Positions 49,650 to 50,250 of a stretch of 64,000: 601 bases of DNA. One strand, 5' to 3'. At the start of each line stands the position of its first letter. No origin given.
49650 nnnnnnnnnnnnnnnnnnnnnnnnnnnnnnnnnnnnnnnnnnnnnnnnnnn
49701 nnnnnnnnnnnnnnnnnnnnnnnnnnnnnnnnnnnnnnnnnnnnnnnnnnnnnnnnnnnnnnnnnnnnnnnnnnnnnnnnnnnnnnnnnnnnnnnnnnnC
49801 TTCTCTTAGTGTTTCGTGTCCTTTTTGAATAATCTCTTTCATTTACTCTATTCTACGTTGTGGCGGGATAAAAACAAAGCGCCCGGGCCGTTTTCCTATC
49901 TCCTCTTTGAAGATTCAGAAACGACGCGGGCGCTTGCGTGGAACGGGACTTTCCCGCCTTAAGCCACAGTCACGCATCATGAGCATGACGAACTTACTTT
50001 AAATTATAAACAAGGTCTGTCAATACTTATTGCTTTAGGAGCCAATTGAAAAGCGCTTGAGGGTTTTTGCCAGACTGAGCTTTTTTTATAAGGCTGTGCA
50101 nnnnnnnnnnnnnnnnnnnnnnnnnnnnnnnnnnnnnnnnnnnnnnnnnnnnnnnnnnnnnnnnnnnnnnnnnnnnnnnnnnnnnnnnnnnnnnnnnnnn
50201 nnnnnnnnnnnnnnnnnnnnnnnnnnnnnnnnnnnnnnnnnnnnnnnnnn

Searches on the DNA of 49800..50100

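Call 69: search_rna_families(source=window, start=49800, end=50100, threshold=evalue, max_evalue=1, show_alignments=2)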
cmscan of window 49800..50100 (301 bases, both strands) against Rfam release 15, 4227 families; matches with E-value up to 1: 1.
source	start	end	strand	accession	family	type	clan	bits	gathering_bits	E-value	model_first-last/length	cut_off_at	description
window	49870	49937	-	RF02847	Ref64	Gene; sRNA;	-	20.2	44.3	0.18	1-69/69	no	Enterococcus sRNA 64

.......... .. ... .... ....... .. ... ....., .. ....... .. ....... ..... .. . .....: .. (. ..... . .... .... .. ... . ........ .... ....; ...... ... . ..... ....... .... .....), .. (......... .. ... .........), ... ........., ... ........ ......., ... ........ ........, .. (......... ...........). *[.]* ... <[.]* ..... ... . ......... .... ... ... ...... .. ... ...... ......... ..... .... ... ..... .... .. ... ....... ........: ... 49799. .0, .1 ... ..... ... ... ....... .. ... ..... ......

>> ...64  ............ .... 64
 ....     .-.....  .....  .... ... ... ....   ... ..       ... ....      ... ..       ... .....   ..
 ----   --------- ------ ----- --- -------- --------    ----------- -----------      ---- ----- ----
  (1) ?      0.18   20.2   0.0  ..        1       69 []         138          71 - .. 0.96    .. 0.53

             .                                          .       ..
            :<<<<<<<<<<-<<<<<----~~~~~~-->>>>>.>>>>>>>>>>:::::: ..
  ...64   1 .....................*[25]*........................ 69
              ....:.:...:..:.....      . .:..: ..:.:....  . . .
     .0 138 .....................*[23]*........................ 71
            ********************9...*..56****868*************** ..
